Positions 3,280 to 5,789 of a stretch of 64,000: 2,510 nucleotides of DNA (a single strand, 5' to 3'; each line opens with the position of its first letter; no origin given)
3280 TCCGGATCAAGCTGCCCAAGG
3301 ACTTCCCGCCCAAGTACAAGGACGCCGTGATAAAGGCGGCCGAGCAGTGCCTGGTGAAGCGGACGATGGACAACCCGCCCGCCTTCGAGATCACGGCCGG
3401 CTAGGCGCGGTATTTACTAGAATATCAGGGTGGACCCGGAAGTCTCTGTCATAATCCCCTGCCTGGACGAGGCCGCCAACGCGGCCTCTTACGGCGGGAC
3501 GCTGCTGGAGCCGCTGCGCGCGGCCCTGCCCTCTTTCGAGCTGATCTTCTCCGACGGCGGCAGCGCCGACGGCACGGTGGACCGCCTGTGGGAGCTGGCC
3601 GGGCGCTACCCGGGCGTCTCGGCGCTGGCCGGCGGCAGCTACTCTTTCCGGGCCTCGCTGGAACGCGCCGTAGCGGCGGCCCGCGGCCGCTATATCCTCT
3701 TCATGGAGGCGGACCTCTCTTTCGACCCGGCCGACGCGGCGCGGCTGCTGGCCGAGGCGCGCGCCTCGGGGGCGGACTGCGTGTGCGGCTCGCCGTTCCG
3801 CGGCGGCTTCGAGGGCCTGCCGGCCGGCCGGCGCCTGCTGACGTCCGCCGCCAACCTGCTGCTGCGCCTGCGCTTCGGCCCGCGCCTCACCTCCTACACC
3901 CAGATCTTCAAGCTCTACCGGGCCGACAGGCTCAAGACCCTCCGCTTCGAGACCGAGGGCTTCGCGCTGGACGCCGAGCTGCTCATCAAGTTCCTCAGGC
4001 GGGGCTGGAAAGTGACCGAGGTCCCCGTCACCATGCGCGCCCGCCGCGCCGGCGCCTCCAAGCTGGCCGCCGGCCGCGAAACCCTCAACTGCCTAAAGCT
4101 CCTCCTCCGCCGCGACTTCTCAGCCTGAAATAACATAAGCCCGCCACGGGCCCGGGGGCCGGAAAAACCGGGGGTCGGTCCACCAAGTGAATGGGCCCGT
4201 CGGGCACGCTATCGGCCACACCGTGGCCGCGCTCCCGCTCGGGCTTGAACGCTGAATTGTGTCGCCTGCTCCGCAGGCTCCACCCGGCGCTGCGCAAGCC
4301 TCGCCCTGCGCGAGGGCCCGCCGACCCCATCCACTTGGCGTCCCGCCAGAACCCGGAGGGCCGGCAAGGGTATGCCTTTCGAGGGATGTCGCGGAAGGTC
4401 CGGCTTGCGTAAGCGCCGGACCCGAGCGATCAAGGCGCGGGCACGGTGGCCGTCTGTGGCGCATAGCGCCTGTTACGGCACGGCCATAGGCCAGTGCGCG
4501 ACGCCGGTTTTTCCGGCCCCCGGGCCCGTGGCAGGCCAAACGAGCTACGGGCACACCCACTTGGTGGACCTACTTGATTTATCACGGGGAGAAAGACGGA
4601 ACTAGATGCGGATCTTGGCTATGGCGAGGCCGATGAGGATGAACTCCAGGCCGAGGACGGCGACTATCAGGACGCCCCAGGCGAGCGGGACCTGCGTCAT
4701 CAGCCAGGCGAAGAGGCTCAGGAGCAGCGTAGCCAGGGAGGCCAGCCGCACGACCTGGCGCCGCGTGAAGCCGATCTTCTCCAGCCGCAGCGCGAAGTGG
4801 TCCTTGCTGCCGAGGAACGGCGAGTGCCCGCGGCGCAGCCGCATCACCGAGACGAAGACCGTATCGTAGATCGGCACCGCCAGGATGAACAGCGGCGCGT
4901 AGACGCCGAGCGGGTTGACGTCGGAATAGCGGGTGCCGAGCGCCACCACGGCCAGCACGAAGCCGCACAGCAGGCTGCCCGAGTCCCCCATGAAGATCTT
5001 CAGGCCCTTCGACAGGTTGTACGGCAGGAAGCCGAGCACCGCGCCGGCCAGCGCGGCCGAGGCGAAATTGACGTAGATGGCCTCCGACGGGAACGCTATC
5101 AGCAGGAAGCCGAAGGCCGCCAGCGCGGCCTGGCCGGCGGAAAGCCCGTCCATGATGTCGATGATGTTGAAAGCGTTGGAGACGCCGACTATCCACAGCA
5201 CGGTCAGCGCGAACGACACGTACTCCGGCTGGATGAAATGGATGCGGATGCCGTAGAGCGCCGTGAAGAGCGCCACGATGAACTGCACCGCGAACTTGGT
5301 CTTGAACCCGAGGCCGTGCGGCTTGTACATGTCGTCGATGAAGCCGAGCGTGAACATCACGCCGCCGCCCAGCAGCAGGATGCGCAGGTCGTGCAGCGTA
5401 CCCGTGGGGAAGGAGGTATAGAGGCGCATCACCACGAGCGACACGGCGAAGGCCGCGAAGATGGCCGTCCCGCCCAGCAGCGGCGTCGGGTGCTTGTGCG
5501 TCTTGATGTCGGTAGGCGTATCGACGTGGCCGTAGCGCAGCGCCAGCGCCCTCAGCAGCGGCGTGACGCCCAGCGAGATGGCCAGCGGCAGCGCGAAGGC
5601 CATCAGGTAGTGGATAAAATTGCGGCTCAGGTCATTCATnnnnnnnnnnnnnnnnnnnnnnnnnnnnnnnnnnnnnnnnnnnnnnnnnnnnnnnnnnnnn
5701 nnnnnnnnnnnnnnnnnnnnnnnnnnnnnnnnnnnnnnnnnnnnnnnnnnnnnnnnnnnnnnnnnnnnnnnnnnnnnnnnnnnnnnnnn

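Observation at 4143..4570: Large hyper-structured non-coding element wedged between convergent glycan genes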

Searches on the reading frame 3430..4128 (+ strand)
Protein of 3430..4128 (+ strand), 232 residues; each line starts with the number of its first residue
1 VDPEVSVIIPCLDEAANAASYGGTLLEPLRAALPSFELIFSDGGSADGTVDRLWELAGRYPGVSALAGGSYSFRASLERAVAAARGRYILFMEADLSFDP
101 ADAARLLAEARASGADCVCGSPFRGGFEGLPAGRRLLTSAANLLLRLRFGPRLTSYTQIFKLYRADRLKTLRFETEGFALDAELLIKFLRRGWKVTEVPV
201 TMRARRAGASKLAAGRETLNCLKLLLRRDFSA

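Call 29: find_encoding_contigs(protein=window:3430-4128:+, flank=10000, max_places=10)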
Protein window:3430-4128:+ (232 aa): 14 contigs read that carry it; 10 places shown.
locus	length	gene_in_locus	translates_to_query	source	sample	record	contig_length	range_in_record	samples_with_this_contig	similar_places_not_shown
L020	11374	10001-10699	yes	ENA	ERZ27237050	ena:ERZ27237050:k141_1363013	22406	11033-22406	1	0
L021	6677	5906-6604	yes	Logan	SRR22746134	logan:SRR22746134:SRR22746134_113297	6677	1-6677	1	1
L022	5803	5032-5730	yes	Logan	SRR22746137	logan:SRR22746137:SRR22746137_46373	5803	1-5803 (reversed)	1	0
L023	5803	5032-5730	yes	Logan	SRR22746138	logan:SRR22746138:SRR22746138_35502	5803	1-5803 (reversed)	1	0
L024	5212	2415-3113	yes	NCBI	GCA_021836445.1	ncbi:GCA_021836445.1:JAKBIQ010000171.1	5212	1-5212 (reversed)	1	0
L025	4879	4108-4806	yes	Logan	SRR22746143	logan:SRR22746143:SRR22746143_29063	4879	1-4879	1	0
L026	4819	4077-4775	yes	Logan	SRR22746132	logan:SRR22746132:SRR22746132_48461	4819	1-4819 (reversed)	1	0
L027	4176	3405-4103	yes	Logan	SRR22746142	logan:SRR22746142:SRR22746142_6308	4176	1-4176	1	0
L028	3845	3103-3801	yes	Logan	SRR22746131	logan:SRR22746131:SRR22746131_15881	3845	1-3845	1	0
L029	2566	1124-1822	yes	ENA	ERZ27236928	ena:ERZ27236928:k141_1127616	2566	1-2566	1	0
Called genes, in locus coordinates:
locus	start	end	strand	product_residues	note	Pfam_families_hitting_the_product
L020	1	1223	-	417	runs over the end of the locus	PF07719:TPR_2 (faint), PF13428:TPR_14 (faint), PF13432:TPR_16 (faint), PF14559:TPR_19 (faint)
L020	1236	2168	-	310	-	PF01734:Patatin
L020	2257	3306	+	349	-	PF07854:DUF1646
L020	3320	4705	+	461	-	PF01212:Beta_elim_lyase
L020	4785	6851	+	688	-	PF01565:FAD_binding_4, PF02913:FAD-oxidase_C, PF01565:FAD_binding_4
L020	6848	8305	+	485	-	PF12838:Fer4_7 (weak), PF13183:Fer4_8, PF13484:Fer4_16 (weak), PF13534:Fer4_17, PF02754:CCG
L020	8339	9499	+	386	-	PF13185:GAF_2, PF01590:GAF, PF13492:GAF_3, PF13487:HD_5, PF01966:HD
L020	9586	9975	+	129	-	PF02566:OsmC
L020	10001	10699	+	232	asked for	PF00535:Glycos_transf_2, PF13641:Glyco_tranf_2_3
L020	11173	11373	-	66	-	?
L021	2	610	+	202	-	?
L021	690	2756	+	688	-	PF01565:FAD_binding_4, PF02913:FAD-oxidase_C, PF01565:FAD_binding_4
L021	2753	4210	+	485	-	PF12838:Fer4_7 (weak), PF13183:Fer4_8, PF13534:Fer4_17, PF02754:CCG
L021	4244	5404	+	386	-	PF13185:GAF_2, PF01590:GAF, PF13492:GAF_3, PF13487:HD_5, PF01966:HD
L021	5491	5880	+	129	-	PF02566:OsmC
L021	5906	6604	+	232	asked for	PF00535:Glycos_transf_2, PF13641:Glyco_tranf_2_3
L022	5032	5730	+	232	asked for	PF00535:Glycos_transf_2, PF13641:Glyco_tranf_2_3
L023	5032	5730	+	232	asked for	PF00535:Glycos_transf_2, PF13641:Glyco_tranf_2_3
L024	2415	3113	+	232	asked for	PF00535:Glycos_transf_2, PF13641:Glyco_tranf_2_3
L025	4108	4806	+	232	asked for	PF00535:Glycos_transf_2, PF13641:Glyco_tranf_2_3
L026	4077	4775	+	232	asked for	PF00535:Glycos_transf_2, PF13641:Glyco_tranf_2_3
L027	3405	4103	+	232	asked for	PF00535:Glycos_transf_2, PF13641:Glyco_tranf_2_3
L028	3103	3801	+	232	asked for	PF00535:Glycos_transf_2, PF13641:Glyco_tranf_2_3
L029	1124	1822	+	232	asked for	PF00535:Glycos_transf_2, PF13641:Glyco_tranf_2_3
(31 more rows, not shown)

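Call 71: search_protein_families(library=pfam, proteins=[window:3430-4128:+], max_evalue=0.01)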
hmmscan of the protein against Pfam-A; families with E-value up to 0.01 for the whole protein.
window:3430-4128:+ (232 aa): 3 families
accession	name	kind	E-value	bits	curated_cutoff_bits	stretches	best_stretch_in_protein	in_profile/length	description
PF00535.33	Glycos_transf_2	-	1.8e-16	61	23.3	1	6-166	1-162/168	Glycosyl transferase family 2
PF13641.12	Glyco_tranf_2_3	-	1.4e-08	35.5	27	1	3-100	1-101/230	Glycosyltransferase like family 2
PF12804.13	NTP_transf_3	-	0.0016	19.1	27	1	75-141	74-142/160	MobA-like NTP transferase domain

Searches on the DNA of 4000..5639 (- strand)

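Call 6: search_rna_families(source=window, start=4000, end=4750, threshold=evalue, max_evalue=10, show_alignments=3)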
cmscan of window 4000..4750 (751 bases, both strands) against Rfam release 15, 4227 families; matches with E-value up to 10: 4.
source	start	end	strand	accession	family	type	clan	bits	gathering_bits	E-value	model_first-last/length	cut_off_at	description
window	4628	4658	+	RF02163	sR-tMet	Gene; snRNA; snoRNA; CD-box;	-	18.1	50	2.3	1-72/72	no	Small nucleolar RNA sR-tMet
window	4619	4750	+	RF02851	Ysr283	Gene; antisense;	-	15.4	58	0.071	1-129/253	3'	Yersinia sRNA 283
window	4629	4656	+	RF01273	sR34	Gene; snRNA; snoRNA; CD-box;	-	14.4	40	7.8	1-54/54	no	Small nucleolar RNA sR34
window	4629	4657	+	RF01149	sR10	Gene; snRNA; snoRNA; CD-box;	-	10.6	45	6.4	1-54/54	no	Small nucleolar RNA sR10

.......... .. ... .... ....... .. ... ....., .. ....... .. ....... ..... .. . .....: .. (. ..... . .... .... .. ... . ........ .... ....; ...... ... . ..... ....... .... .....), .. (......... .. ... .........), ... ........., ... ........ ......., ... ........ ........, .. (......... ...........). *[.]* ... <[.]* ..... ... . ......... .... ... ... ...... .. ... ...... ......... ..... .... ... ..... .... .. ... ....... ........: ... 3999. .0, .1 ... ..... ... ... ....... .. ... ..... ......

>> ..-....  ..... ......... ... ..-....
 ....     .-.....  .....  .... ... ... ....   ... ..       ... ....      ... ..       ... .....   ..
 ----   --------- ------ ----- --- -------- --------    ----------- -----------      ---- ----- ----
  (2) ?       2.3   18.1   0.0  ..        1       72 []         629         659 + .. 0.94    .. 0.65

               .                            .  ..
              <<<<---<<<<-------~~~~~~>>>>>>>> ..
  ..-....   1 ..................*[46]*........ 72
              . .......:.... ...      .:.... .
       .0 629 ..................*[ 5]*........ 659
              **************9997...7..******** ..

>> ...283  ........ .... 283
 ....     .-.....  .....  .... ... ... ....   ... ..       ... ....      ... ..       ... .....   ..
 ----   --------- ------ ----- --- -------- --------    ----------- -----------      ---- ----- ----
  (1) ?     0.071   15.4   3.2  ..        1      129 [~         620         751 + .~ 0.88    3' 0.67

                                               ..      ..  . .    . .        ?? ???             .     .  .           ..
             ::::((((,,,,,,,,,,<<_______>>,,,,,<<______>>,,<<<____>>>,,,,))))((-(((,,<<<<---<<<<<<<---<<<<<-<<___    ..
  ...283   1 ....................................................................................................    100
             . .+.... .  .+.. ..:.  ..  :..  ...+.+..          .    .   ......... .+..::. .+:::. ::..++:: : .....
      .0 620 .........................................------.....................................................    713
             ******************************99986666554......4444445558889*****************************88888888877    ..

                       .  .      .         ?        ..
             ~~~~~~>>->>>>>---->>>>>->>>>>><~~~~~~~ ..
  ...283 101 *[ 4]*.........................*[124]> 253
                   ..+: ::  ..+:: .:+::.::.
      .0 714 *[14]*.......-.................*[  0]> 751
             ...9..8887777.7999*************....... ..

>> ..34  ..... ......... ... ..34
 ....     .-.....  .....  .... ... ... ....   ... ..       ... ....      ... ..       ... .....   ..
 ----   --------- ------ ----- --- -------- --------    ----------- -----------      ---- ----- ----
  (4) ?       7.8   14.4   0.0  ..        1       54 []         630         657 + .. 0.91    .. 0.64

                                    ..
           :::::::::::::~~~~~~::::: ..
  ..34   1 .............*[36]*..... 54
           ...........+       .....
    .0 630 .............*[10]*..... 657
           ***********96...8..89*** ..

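Call 74: search_rna_families(sources=[L006, L030, L038, L039, L040, L041], threshold=gathering)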
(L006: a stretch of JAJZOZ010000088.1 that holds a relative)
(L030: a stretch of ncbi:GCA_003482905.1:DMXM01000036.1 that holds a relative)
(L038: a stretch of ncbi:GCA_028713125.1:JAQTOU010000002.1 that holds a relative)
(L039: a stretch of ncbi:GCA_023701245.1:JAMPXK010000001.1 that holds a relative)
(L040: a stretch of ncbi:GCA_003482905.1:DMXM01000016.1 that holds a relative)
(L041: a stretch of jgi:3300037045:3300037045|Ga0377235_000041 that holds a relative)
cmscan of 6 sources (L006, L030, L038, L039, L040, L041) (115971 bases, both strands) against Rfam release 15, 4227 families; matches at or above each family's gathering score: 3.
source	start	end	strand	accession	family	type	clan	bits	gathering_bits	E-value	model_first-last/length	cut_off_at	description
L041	13581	13750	-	RF02001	group-II-D1D4-3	Intron;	CL00102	123.1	32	1.5e-24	1-170/170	no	Group II catalytic intron D1-D4-3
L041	13473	13563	-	RF01998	group-II-D1D4-1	Intron;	CL00102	49.2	35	1.4e-05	1-84/84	no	Group II catalytic intron D1-D4-1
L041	11979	12056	-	RF00029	Intron_gpII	Intron;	-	43.2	40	6.6e-05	1-77/77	no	Group II catalytic intron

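Call 75: search_rna_families(source=L030, start=11030, end=11550, threshold=evalue, max_evalue=1)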
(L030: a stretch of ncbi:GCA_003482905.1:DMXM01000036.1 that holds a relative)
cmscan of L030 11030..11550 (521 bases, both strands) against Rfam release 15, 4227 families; matches with E-value up to 1: 1.
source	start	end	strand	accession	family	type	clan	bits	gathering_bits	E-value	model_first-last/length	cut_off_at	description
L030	11424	11470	-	RF01370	CRISPR-DR57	Gene; CRISPR;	-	19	39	0.17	1-37/37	no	CRISPR RNA direct repeat element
